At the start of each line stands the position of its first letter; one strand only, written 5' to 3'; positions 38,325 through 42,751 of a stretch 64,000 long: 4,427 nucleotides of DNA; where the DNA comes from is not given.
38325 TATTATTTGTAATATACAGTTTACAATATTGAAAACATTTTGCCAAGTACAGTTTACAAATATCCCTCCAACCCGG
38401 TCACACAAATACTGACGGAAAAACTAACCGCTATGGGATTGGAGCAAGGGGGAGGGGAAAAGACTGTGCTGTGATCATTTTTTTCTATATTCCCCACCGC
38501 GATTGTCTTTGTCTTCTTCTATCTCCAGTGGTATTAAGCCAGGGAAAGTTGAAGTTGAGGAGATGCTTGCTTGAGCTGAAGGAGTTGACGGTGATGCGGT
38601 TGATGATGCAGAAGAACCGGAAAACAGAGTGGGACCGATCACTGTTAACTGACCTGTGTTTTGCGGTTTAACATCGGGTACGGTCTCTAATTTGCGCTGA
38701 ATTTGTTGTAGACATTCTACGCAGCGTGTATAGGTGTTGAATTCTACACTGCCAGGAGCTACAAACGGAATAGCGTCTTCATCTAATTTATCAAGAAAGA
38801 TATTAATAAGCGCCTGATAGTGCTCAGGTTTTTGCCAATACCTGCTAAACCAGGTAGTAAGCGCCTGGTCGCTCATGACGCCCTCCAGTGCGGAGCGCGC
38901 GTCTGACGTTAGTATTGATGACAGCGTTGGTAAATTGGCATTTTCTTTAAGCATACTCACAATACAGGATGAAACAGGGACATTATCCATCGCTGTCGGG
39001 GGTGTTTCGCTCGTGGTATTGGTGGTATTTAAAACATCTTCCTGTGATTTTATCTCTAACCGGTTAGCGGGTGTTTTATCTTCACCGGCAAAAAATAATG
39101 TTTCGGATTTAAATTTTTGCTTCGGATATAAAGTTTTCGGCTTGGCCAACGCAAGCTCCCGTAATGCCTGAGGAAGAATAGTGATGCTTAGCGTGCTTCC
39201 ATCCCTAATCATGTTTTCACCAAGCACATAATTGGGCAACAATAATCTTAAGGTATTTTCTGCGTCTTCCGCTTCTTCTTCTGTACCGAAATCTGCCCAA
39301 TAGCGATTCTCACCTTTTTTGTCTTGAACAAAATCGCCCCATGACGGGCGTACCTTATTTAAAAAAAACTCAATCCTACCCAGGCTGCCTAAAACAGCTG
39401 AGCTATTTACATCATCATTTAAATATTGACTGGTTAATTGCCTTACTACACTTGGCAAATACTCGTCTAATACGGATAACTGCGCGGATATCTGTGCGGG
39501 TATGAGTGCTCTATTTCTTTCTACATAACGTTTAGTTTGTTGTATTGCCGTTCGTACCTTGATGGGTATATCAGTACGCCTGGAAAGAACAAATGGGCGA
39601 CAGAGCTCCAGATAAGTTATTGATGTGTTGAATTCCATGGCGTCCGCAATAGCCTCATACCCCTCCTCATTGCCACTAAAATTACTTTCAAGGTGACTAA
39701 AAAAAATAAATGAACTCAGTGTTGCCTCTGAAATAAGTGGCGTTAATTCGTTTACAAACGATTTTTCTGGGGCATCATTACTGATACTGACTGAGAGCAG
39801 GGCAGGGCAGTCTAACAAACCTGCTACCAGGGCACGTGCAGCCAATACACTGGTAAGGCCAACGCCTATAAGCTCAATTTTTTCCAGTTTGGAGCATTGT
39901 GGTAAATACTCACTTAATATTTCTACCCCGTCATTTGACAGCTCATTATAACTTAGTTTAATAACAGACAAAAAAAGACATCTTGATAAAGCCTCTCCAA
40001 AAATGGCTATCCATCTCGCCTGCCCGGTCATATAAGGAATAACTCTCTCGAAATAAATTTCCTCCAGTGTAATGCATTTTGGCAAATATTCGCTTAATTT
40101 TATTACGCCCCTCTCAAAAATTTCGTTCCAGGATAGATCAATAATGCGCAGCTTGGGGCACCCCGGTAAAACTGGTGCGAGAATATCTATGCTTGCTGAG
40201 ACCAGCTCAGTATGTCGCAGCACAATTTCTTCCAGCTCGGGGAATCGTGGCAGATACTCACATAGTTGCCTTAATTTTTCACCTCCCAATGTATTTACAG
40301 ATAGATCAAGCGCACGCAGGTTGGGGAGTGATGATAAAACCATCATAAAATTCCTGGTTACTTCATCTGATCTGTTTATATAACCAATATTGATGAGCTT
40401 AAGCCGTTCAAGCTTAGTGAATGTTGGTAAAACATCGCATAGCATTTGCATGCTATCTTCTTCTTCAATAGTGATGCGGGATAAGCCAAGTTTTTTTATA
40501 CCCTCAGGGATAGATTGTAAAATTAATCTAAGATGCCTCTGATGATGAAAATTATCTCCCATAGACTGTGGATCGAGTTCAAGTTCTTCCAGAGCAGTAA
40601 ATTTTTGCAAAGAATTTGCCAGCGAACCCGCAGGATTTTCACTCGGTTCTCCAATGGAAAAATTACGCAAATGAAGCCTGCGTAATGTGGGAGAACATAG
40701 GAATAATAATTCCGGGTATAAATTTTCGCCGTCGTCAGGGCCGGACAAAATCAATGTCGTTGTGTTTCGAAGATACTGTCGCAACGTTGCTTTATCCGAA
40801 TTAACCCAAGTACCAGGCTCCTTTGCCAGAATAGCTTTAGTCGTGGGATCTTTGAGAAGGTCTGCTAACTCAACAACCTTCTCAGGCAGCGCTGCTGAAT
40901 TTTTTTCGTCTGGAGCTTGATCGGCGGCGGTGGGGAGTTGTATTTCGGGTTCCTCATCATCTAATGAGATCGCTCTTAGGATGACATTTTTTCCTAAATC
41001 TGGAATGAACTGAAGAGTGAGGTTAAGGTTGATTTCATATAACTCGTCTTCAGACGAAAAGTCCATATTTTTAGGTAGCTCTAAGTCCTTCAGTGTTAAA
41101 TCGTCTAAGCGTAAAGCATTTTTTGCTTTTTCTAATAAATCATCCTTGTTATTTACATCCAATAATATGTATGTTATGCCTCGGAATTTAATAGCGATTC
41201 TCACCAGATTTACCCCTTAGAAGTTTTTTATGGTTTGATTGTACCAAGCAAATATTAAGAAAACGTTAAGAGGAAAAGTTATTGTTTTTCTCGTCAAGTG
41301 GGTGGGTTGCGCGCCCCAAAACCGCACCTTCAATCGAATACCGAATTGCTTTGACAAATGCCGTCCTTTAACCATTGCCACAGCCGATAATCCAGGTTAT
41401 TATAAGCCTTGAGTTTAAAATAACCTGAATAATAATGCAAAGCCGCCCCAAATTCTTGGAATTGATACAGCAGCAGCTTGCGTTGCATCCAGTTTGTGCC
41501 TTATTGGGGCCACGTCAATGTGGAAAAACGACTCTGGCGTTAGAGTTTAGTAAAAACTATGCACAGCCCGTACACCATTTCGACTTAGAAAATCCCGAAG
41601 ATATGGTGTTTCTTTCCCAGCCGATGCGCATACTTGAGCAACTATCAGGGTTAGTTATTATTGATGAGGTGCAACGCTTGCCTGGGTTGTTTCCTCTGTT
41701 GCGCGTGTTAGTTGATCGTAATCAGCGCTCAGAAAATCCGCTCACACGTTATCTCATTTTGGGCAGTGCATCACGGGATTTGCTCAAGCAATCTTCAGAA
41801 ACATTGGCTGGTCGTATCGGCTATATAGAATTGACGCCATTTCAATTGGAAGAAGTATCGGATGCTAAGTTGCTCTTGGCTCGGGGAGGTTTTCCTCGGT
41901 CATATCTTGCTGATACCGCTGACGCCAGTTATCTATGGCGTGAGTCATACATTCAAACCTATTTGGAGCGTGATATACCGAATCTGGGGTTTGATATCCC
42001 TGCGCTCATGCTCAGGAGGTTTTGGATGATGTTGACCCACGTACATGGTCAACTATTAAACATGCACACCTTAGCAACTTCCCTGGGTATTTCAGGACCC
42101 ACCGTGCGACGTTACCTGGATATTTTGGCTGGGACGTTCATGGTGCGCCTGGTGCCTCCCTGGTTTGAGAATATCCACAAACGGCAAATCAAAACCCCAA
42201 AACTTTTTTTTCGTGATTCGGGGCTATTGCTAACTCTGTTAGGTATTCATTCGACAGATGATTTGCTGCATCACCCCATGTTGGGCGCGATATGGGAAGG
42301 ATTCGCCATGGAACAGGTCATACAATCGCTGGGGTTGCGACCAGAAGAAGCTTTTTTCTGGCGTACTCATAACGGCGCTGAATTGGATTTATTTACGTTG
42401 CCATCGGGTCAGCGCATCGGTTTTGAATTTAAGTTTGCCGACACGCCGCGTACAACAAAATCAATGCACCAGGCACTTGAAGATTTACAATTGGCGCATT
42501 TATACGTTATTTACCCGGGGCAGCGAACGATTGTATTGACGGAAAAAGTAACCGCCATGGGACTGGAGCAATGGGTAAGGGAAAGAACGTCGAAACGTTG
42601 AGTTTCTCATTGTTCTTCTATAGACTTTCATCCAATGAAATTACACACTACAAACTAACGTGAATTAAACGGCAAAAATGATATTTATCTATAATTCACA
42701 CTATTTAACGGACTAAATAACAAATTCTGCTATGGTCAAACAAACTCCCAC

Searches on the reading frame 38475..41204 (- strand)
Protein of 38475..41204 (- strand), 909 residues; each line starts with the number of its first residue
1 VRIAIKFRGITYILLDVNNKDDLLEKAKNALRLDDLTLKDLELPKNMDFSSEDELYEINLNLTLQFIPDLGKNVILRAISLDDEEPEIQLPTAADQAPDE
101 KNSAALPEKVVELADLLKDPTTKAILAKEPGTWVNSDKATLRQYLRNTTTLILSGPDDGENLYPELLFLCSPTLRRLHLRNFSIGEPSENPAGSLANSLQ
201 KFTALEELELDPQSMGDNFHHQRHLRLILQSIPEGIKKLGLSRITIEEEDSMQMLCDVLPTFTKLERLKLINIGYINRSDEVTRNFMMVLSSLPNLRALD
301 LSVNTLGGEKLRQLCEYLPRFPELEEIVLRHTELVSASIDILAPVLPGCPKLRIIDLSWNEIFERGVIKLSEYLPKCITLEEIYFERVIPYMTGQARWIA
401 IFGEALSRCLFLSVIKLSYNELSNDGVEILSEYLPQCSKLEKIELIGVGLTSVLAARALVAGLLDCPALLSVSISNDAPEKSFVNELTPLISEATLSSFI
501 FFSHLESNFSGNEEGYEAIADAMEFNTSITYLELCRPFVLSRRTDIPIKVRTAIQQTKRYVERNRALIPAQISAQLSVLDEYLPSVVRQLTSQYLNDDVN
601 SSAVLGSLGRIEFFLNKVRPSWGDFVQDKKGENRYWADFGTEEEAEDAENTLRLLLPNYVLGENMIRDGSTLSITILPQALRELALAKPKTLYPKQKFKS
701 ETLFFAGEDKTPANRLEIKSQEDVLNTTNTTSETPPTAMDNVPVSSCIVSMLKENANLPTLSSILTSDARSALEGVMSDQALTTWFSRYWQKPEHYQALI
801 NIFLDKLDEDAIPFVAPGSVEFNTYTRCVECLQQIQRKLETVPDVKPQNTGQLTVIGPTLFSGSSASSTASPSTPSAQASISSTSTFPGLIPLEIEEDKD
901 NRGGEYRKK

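Call 3: search_protein_families(library=pfam, proteins=[window:38475-41204:-])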
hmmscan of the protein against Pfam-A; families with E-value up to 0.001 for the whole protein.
window:38475-41204:- (909 aa): 4 families
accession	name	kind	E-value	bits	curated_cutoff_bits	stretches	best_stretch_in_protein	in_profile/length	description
PF13516.12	LRR_6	-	7.4e-06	26.1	23.4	0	349-370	2-23/24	Leucine Rich repeat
PF23598.1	LRR_14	-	2.8e-05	23.5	40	0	231-336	84-181/353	Leucine-rich repeat region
PF12799.13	LRR_4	-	0.0003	21.4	27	0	322-358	1-31/44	Leucine Rich repeats (2 copies)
PF24758.1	LRR_At5g56370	-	0.00034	20.8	27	0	264-361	12-97/227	FBD-associated F-box protein At5g56370, LRR repeats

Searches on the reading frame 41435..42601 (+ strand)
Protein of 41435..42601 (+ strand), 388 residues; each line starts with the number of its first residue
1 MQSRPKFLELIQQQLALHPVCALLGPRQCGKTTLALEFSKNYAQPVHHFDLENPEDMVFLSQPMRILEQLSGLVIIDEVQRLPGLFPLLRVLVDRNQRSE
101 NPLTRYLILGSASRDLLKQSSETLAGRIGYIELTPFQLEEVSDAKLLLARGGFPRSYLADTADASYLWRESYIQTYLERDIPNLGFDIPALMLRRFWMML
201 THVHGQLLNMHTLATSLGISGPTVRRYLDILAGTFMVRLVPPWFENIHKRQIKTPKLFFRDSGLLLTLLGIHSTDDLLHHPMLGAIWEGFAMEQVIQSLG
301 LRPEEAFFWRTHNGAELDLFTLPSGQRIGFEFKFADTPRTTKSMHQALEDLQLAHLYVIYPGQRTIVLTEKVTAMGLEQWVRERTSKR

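Call 3: search_protein_families(library=pfam, proteins=[window:41435-42601:+])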
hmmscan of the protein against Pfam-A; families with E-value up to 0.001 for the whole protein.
window:41435-42601:+ (388 aa): 3 families
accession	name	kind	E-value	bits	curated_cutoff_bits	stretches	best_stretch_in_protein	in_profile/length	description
PF13635.12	DUF4143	-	1e-41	142.8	28.1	1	178-334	1-159/160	Domain of unknown function (DUF4143)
PF13173.12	AAA_14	-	7.8e-25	87.8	27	1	19-141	3-128/129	AAA domain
PF13401.12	AAA_22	-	0.00072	20.3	27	0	65-98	77-111/130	AAA domain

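Call 20: search_protein_families(library=ncbifam, proteins=[window:41435-42601:+], max_evalue=0.00001)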
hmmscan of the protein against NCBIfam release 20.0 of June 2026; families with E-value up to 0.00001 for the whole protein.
window:41435-42601:+ (388 aa): 0 families
